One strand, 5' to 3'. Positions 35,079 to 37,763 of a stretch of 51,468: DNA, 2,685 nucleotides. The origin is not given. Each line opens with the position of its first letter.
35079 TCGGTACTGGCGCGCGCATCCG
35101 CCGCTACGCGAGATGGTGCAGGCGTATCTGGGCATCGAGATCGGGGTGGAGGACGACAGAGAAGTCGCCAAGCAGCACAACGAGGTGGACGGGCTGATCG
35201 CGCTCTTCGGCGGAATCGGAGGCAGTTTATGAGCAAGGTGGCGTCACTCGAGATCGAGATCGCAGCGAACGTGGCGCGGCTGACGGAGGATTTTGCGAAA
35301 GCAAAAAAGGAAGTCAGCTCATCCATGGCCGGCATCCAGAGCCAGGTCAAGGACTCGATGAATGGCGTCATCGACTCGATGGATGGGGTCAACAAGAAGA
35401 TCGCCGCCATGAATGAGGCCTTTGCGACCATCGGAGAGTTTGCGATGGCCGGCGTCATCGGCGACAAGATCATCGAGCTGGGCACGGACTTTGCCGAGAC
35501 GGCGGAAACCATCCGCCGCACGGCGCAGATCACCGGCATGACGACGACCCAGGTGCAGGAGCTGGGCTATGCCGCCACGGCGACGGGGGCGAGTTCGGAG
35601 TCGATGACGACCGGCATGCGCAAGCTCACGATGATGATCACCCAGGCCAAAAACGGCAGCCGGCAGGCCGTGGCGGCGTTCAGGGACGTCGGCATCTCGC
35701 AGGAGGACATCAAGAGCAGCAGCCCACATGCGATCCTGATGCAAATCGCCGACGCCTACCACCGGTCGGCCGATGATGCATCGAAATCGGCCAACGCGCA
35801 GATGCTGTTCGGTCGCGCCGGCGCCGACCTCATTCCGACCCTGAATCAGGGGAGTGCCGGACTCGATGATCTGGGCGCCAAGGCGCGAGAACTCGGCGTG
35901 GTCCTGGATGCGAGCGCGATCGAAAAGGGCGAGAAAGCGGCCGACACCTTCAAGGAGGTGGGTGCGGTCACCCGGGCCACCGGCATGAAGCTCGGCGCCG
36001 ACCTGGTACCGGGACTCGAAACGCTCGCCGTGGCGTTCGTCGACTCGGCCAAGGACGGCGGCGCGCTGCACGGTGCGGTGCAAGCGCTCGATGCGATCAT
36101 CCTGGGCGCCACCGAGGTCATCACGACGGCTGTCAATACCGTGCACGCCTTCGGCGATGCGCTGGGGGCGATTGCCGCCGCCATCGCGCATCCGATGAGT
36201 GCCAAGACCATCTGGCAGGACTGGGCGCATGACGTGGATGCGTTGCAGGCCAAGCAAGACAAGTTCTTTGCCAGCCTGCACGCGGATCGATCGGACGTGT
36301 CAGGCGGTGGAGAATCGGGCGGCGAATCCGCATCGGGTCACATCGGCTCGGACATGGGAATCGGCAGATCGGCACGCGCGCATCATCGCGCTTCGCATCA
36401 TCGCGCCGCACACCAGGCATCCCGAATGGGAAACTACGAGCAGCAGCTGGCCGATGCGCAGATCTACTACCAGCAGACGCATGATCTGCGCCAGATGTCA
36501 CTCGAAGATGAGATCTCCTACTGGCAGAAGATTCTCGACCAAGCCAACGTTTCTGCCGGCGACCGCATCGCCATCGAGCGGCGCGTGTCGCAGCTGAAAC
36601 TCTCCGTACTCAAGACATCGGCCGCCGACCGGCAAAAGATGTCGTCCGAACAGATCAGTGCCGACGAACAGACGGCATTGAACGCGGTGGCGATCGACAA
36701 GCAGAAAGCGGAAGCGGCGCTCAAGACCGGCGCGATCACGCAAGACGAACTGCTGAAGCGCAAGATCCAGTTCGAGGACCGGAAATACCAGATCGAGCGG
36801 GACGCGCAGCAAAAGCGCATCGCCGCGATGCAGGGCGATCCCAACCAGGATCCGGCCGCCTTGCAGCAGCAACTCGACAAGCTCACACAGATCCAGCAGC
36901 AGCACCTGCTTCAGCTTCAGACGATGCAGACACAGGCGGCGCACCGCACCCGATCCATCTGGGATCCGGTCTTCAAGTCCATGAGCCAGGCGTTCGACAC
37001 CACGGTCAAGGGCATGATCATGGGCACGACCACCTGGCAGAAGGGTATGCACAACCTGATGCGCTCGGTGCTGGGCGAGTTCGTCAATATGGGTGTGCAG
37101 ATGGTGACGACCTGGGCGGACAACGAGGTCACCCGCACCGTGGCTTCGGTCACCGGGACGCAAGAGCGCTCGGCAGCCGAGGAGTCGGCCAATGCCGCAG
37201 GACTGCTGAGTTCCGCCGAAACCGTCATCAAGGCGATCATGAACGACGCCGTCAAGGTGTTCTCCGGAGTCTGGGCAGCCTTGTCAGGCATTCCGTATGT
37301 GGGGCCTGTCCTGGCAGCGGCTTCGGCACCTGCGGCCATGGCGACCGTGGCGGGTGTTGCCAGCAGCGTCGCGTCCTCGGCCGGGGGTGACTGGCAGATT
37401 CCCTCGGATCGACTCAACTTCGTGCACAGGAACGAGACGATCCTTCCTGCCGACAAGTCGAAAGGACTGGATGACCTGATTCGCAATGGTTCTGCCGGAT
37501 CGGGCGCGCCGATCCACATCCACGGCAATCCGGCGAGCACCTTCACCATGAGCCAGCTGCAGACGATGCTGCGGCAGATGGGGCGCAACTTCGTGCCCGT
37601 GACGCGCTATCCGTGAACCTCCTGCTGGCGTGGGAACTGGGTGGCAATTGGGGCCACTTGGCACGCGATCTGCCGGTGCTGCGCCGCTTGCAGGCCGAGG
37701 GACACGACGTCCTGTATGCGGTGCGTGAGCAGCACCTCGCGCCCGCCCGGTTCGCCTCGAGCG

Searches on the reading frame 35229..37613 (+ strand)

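Call 53: search_protein_families(library=phrogs, proteins=[window:35229-37613:+], max_evalue=0.00001)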
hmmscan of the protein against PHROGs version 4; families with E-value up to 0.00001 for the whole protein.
window:35229-37613:+ (795 aa): 11 families
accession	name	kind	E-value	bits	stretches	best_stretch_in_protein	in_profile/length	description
phrog_2854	-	tail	1.5e-46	160.5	2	2-398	4-359/855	tail length tape measure protein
phrog_13338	-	unknown function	2.5e-39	136.2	2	38-563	14-505/903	-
phrog_8462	-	tail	1.1e-29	104.6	1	90-320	74-295/672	tail length tape measure protein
phrog_9483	-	tail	2.3e-24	86.9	1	1-596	1-526/657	tail length tape measure protein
phrog_27190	-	tail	9e-22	77.9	1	348-788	553-1012/1015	tail length tape measure protein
phrog_9570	-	tail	1.3e-17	64.9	1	21-280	20-284/689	tail length tape measure protein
phrog_8125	-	tail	3.1e-17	63.8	1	16-314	28-319/578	tail length tape measure protein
phrog_2276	-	tail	2.1e-16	60.8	1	39-316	45-327/673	tail length tape measure protein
phrog_33680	-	unknown function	4.3e-10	39.3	1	20-296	252-526/726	-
phrog_22443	-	unknown function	3.1e-08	33.2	1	44-387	21-363/1064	-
phrog_12506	-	tail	2.1e-07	31.7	1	70-177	40-148/218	tail length tape measure protein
